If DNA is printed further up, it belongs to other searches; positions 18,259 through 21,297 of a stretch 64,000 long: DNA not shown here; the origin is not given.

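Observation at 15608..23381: Contiguous locus that looks built for scavenging extracellular nucleic acid: split 5'-nucleotidase, T9SS LTD protein, TonB-dependent receptor, T9SS endonuclease I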

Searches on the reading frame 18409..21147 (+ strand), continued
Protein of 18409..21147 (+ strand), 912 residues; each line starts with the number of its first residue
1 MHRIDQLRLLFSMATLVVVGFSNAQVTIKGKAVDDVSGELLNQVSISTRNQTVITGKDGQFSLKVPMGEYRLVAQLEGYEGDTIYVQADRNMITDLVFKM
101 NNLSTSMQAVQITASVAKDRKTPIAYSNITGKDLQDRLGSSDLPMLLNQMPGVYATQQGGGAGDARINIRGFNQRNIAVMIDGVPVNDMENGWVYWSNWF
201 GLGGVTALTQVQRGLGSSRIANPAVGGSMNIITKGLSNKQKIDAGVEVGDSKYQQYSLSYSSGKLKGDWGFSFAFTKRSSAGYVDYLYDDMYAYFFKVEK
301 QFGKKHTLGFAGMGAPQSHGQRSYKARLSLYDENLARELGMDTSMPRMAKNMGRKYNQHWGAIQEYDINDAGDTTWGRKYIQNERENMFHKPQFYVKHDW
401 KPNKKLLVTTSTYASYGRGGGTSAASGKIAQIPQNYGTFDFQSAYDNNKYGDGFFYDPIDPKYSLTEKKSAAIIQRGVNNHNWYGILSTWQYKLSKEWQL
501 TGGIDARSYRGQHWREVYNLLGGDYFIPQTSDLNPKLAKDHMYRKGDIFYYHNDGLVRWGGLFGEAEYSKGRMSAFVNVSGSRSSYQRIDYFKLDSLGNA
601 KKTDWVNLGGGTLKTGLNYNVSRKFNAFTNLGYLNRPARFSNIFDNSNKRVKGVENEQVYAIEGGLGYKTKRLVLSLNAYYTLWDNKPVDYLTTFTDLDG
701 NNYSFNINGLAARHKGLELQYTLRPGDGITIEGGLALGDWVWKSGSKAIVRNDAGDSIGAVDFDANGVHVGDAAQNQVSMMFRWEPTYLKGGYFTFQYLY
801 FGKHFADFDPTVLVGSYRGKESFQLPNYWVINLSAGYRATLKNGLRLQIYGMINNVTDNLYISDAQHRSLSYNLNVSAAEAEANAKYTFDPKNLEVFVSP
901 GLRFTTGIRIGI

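Call 25: find_related_loci(query=A1, collection=genome_contigs, flank=8000)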
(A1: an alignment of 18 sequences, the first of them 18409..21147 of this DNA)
Query A1 (912 aa) in genome_contigs; peptide patterns used: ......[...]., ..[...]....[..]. (x = any residue, [..] = any of these).
600 stretches matched a pattern (row limit reached: there are more); 549 encode a relative of the query (tblastn E <= 1e-3); the best 80 are kept; 80 distinct loci.
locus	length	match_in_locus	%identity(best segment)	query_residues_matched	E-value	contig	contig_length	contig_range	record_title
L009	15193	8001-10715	66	3-910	0e+0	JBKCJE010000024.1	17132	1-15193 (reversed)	MAG: Bacteroidota bacterium isolate samp_491_metadecoder_456 samp_491_218846, whole genome shotgun sequence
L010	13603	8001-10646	67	24-910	0e+0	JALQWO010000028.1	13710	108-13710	MAG: Bacteroidia bacterium isolate HGH.17 NODE_28_length_13710_cov_3.359202, whole genome shotgun sequence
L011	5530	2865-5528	65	3-893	0e+0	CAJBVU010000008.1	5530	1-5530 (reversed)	MAG: uncultured Bacteroidetes bacterium isolate Loc081215-6m_bin-1907 genome assembly, contig: bin-1907:008/357, whole g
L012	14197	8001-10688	60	1-910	0e+0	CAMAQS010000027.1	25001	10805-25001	MAG: Chitinophaga pinensis isolate AE-24oct19-35 genome assembly, contig: AE-24oct19-C2725, whole genome shotgun sequenc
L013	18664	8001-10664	58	7-910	0e+0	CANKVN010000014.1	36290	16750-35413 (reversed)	MAG: Flavobacteriales bacterium isolate ZE-13oct10-141 genome assembly, contig: ZE-13oct10-C213-p2, whole genome shotgun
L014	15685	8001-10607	59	25-909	0e+0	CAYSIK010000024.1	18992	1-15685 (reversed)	MAG TPA_asm: uncultured Flavobacteriaceae bacterium isolate binchicken_co298_54 genome assembly, contig: NODE_5344_lengt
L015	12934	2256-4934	58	2-909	0e+0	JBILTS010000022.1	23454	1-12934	MAG: Bacteroidia bacterium isolate ME2018-07-17_3300044591_group8_bin87 Rohwer_bin1023_scaffold_1066_c1, whole genome sh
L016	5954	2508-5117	58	24-910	0e+0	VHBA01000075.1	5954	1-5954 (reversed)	MAG: Sphingomonadales bacterium isolate M_surface_9_m1_271 M_surface_9_m1_271_Ga0194116_10018777, whole genome shotgun s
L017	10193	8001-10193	67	9-740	0e+0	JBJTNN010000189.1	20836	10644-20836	MAG: Bacteroidota bacterium isolate samp_4450_semibin_61 samp_4450_930616, whole genome shotgun sequence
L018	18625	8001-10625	66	24-910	0e+0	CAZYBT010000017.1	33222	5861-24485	MAG TPA_asm: uncultured Rhizobium sp. isolate SRP219642_co1_278 genome assembly, contig: NODE_1102_length_33222_cov_7.24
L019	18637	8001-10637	64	24-912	0e+0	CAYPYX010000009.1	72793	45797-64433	MAG TPA_asm: uncultured Rhizobium sp. isolate SRP219642_co2_17 genome assembly, contig: NODE_245_length_72793_cov_13.355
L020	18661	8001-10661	58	7-909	0e+0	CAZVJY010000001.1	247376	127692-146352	MAG TPA_asm: uncultured Flavobacteriaceae bacterium isolate SRP318679_co1_16 genome assembly, contig: NODE_17_length_247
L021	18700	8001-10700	59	7-910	0e+0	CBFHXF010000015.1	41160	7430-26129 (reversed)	MAG: Bacteroidia bacterium isolate Co_bin_290_permissive genome assembly, contig: Co_bin_290_permissive_c15, whole genom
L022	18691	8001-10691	63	8-910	0e+0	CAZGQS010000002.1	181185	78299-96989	MAG TPA_asm: uncultured Rhizobium sp. isolate SRP318679_co1_28 genome assembly, contig: NODE_55_length_181185_cov_20.168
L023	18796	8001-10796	42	6-910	0e+0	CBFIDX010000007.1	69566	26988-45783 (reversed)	MAG: Flavobacteriales bacterium isolate Co_bin_739_strict genome assembly, contig: Co_bin_739_strict_c7, whole genome sh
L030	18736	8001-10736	39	15-910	0e+0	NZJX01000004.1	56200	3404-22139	MAG: Flavobacteriales bacterium isolate MED1094 MHASMcontig_979939, whole genome shotgun sequence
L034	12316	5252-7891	39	3-910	0e+0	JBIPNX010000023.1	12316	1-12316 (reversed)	MAG: Flavobacteriales bacterium isolate ME2018-11-08GD_3300042901_group8_bin15 Rohwer_bin940_scaffold_3081_c1, whole gen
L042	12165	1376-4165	38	8-910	0e+0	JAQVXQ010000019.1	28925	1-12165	MAG: Salinivirgaceae bacterium isolate STF2_13 NODE_3584_length_28925_cov_4.965414_Sandtown_F2, whole genome shotgun seq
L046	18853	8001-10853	37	1-910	0e+0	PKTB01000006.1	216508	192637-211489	MAG: Marinilabiliales bacterium isolate BM703 sc_30, whole genome shotgun sequence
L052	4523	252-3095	38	6-910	0e+0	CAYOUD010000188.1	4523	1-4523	MAG TPA_asm: uncultured Bacteroidales bacterium isolate binchicken_co181_626 genome assembly, contig: NODE_44618_length_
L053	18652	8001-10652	39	7-867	0e+0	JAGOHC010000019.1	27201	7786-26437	MAG: Saprospiraceae bacterium isolate Go_SlDig_bin_398 Go_SlDig_4805_length_27201_cov_5.276280, whole genome shotgun seq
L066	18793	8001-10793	38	6-890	0e+0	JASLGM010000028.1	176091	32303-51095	MAG: Taishania sp. isolate SHSU.bins.451 k141_21840462, whole genome shotgun sequence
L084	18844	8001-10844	35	9-910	5e-176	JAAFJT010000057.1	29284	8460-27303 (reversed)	MAG: Chitinophagales bacterium isolate bin35.maxbin.ball.156 WN_Chitinophagales_5_scaffold_57, whole genome shotgun sequ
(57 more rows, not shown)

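Call 31: search_protein_families(library=pfam, alignment_id=A2, max_evalue=0.001)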
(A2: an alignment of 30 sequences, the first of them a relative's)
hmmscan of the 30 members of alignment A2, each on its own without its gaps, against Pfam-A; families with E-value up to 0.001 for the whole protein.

A. member 1, L008:10773-12974:+ (733 aa): 4 families
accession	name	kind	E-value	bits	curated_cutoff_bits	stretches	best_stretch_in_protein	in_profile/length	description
PF13091.12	PLDc_2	-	6.4e-35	120.3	27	2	327-458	1-132/132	PLD-like domain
PF18942.5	DUF5689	-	7.2e-14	52.6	28.6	1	31-197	23-217/217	Family of unknown function (DUF5689)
PF18962.6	Por_Secre_tail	-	1.5e-11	44.8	27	1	657-732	2-75/75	Secretion system C-terminal sorting domain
PF11589.14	DUF3244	-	0.00059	20.2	25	0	665-720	31-84/96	Domain of unknown function (DUF3244)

B. families by the number of members that match (of 30 scanned): 19 families
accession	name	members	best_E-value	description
PF13091.12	PLDc_2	25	2e-44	PLD-like domain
PF18962.6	Por_Secre_tail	25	3.4e-17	Secretion system C-terminal sorting domain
PF18942.5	DUF5689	20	3.7e-15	Family of unknown function (DUF5689)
PF16656.11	Pur_ac_phosph_N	13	7.3e-09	Purple acid Phosphatase, N-terminal domain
PF00041.27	fn3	10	4.4e-07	Fibronectin type III domain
PF00614.28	PLDc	5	2.4e-06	Phospholipase D Active site motif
PF17963.7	Big_9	4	5.4e-08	Bacterial Ig domain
PF11589.14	DUF3244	2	0.00059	Domain of unknown function (DUF3244)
PF00753.33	Lactamase_B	1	7.1e-26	Metallo-beta-lactamase superfamily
PF13604.12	AAA_30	1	7.5e-25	AAA domain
PF13245.12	AAA_19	1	6.3e-18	AAA domain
PF13538.12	UvrD_C_2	1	1.3e-17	UvrD-like helicase C-terminal domain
PF05970.20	PIF1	1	3e-11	PIF1-like helicase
PF13191.12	AAA_16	1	0.0002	AAA ATPase domain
PF02562.22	PhoH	1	0.00021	PhoH-like protein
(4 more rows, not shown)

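Call 34: search_protein_families(library=pfam, proteins=[L046:10889-11779:+, L046:6526-7770:-, L046:5221-6513:-, L046:11838-12464:-, L046:12811-13656:+, L052:3125-4021:+, L084:6072-7337:+, L084:11591-12415:+, L053:10796-11434:+, L034:7978-9396:+], max_evalue=0.01)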
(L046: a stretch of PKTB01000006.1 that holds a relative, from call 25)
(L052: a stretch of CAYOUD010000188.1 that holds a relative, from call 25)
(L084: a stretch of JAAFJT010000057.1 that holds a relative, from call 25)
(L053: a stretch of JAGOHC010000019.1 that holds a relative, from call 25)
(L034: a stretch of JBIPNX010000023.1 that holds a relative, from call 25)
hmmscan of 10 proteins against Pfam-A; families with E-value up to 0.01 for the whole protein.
L046:10889-11779:+ (296 aa): 3 families
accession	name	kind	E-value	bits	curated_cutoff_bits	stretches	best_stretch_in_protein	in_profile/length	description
PF18962.6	Por_Secre_tail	-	4.4e-12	46.5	27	1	224-295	1-75/75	Secretion system C-terminal sorting domain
PF18942.5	DUF5689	-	0.0028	18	28.6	0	43-209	29-217/217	Family of unknown function (DUF5689)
PF03454.20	MoeA_C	-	0.0089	16.7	22.1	0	27-57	26-53/72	MoeA C-terminal region (domain IV)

L046:6526-7770:- (414 aa): 2 families
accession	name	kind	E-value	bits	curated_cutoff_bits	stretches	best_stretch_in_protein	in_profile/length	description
PF02687.27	FtsX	-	2.7e-14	53.7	25.5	1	281-407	1-120/120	FtsX-like permease C-terminal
PF12704.14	MacB_PCD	-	8.7e-13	49.5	27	1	29-242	4-204/207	MacB-like periplasmic core domain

L046:5221-6513:- (430 aa): 2 families
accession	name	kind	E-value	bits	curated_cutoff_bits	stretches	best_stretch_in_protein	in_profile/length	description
PF13367.11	PrsW-protease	-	2.1e-34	119.2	23.5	1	27-202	1-190/196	PrsW family intramembrane metalloprotease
PF22251.1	PFF1_TM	-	0.0026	17.8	32.3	1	194-341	108-254/300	Vacuolar membrane protease, transmembrane domain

L046:11838-12464:- (208 aa): 1 family
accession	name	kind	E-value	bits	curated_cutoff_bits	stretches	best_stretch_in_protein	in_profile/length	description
PF01797.21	Y1_Tnp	-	0.00095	19.7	23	1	6-64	4-63/121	Transposase IS200 like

L046:12811-13656:+ (281 aa): 5 families
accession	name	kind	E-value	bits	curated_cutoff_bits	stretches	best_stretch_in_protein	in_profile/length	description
PF00456.26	Transketolase_N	-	3.9e-50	171.2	22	1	10-270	5-271/334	Transketolase, thiamine diphosphate binding domain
PF13292.11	DXP_synthase_N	-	1e-10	41.8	21.2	2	118-185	110-176/274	1-deoxy-D-xylulose-5-phosphate synthase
PF00676.26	E1_dh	-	1.1e-08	34.8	22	1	117-238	99-220/300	Dehydrogenase E1 component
PF09364.15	XFP_N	-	4.9e-08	32.6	23.7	1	109-218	130-236/364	XFP N-terminal domain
PF02775.26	TPP_enzyme_C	-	0.00036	20.8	21.9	1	118-153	27-58/151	Thiamine pyrophosphate enzyme, C-terminal TPP binding domain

L052:3125-4021:+ (298 aa): 4 families
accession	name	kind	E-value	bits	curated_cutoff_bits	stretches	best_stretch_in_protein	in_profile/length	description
PF18962.6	Por_Secre_tail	-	1.2e-12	48.4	27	1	225-297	1-75/75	Secretion system C-terminal sorting domain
PF18942.5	DUF5689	-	0.00012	22.5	28.6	1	56-207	45-216/217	Family of unknown function (DUF5689)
PF04076.19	BOF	-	0.00029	21.3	25.8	0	37-102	33-96/103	Bacterial OB fold (BOF) protein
PF01336.31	tRNA_anti-codon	-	0.0016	18.8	27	1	57-102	21-67/75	OB-fold nucleic acid binding domain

L084:6072-7337:+ (421 aa): 3 families
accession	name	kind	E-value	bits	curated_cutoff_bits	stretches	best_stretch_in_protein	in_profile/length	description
PF03453.22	MoeA_N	-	5.8e-38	130.5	30.8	1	17-178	1-160/160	MoeA N-terminal region (domain I and II)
PF00994.29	MoCF_biosynth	-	3.9e-21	75.7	26.6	1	191-338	1-143/144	Probable molybdopterin binding domain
PF03454.20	MoeA_C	-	6.8e-10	39.5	22.1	1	350-419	2-70/72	MoeA C-terminal region (domain IV)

L084:11591-12415:+ (274 aa): 3 families
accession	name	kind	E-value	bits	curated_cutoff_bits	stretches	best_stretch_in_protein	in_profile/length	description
PF00106.31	adh_short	-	2.1e-34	119.2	26.6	1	6-202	1-188/195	short chain dehydrogenase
PF13561.12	adh_short_C2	-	9.7e-28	97.8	27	1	12-218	1-198/236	Enoyl-(Acyl carrier protein) reductase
PF08659.16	KR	-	1e-05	26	22.6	1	7-116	2-108/180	KR domain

L053:10796-11434:+ (212 aa): 2 families
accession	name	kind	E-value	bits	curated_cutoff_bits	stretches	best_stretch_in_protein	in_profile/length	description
PF00753.33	Lactamase_B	-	7.1e-26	91.8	22.7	1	11-195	3-196/196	Metallo-beta-lactamase superfamily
PF19583.5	ODP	-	0.0048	17.2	27.2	0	12-156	1-137/194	ODP family beta lactamase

L034:7978-9396:+ (472 aa): 11 families
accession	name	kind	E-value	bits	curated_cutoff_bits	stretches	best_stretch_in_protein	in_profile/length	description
PF13604.12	AAA_30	-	7.5e-25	88.2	27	1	31-218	13-169/191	AAA domain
PF13245.12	AAA_19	-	6.3e-18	65.7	25.1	1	36-173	10-133/134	AAA domain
PF13538.12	UvrD_C_2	-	1.3e-17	63.8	27.4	1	412-463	1-52/52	UvrD-like helicase C-terminal domain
PF05970.20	PIF1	-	3e-11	43.8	25.9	1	22-208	8-193/223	PIF1-like helicase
PF13191.12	AAA_16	-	0.0002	22.4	32.6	1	19-63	8-50/167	AAA ATPase domain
PF02562.22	PhoH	-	0.00021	21.3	27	0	18-73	7-57/205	PhoH-like protein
PF05127.21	NAT10_TcmA_helicase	-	0.00031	21.1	22.7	1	44-133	4-105/176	RNA cytidine acetyltransferase NAT10/TcmA, helicase domain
PF01443.25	Viral_helicase1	-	0.00042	20.6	21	0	406-463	173-227/228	Viral superfamily 1 RNA helicase core domain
PF13401.12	AAA_22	-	0.0013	19.5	27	1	40-166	8-124/130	AAA domain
PF00448.28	SRP54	-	0.0013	18.8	22.7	1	38-89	2-56/196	SRP54-type protein, GTPase domain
PF01078.27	Mg_chelatase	-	0.0028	17.5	20.3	1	26-70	12-55/207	Magnesium chelatase, subunit ChlI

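Call 38: search_solved_structures(query=A1, max_evalue=0.001)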
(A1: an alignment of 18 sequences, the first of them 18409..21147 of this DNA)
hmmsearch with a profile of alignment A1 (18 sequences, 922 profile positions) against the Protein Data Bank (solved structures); distinct sequences matched with E-value up to 0.001: 25.
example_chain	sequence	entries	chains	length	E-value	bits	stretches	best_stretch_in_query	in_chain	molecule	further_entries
9gbc_A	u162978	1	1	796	2.5e-17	65.5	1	2-281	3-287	TonB-linked outer membrane receptor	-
8aa4_A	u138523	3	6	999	9.8e-15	56.9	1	5-180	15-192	SusC homolog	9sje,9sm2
9hfj_A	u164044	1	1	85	2.5e-10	42.4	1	19-94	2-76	SusC homolog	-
5m9b_A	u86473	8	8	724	8e-10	40.7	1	101-248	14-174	Ferric enterobactin receptor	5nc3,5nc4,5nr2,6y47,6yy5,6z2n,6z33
5mzs_A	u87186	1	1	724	8e-10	40.7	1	101-248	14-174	Ferric enterobactin receptor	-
5out_A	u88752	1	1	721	8e-10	40.7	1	101-248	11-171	Ferric enterobactin receptor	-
6q5e_A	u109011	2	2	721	8e-10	40.7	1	101-248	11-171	Ferric enterobactin receptor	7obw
6r1f_A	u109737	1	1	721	8e-10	40.7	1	101-248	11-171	Ferric enterobactin receptor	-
6i2j_A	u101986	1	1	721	8.1e-10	40.7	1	101-248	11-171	Ferric enterobactin receptor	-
3rgm_A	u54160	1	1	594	2e-07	32.7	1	111-255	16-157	Vitamin B12 transporter BtuB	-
1pnz_A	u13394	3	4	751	2.2e-07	32.6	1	134-279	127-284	Iron(III) dicitrate transport protein fecA precursor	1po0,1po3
1kmo_A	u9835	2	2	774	2.3e-07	32.6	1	134-279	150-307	Iron(III) dicitrate transport protein fecA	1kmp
1nqf_A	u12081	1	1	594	2.7e-07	32.3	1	111-276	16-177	Vitamin B12 receptor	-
1nqe_A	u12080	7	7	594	2.9e-07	32.2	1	111-276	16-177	Vitamin B12 receptor | Vitamin B12 transporter btuB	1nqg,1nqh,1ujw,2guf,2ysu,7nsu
3rgn_A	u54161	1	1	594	2.9e-07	32.2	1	111-276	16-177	Vitamin B12 transporter BtuB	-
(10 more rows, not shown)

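Call 46: search_dna_similar(query=window:18409-21147:+, collection=plasmids, mode=protein, max_evalue=1e-20, max_rows=20)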
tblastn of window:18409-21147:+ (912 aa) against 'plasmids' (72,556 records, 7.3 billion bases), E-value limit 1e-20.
Records with a match: 4; places in all: 4; records where one place covers at least 80% of the query: 2.
Best place of each record, by identity: <60% 4.
By first word of the organism name: Persicobacter 1; Phocaeicola 1; Aureibacter 1; Flammeovirga 1.
By predicted mobility (MOB-suite, as given by PLSDB): non-mobilizable 4.
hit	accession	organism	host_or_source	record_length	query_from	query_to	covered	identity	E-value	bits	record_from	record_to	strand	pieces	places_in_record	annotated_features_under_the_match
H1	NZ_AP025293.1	Persicobacter psychrovividus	-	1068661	7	866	94%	35.0%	3e-129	437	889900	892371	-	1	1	none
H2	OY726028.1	Phocaeicola massiliensis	-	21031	9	865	94%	33.1%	2e-112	387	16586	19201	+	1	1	record has no annotation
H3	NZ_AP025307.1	Aureibacter tunicatorum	-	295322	18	738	79%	22.4%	7e-33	145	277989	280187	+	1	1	carboxypeptidase regulatory-like domain-containing protein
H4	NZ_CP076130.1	Flammeovirga kamogawensis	single bacterial isolate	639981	44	719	74%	23.4%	6e-21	107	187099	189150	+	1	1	TonB-dependent receptor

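Call 47: get_annotated_region(hit=H1, flank=7000)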
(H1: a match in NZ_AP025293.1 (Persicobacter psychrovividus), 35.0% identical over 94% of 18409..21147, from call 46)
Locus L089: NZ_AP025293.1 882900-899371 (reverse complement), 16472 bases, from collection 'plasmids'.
description: Persicobacter psychrovividus strain NBRC 101262 plasmid pPP1, complete sequence
organism: Persicobacter psychrovividus (NCBI taxid 387638)
taxonomy: Bacteria; Bacteroidota; Cytophagia; Cytophagales; Persicobacteraceae; Persicobacter; Persicobacter psychrovividus
host: -; source: -; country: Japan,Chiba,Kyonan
typing (MOB-suite, as given by PLSDB): non-mobilizable
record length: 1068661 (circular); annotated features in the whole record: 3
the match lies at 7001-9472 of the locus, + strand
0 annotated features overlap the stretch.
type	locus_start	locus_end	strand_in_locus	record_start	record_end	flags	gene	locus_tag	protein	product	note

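Call 48: get_annotated_region(hit=H2, flank=9000)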
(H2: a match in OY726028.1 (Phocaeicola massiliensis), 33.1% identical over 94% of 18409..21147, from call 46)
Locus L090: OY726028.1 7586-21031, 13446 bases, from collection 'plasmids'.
description: Phocaeicola massiliensis strain Bacteroides massiliensis TSDC17.2-1.1 genome assembly, plasmid: 54
organism: Phocaeicola massiliensis (NCBI taxid 204516)
taxonomy: Bacteria; Bacteroidota; Bacteroidia; Bacteroidales; Bacteroidaceae; Phocaeicola; Phocaeicola massiliensis
host: -; source: -; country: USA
typing (MOB-suite, as given by PLSDB): non-mobilizable
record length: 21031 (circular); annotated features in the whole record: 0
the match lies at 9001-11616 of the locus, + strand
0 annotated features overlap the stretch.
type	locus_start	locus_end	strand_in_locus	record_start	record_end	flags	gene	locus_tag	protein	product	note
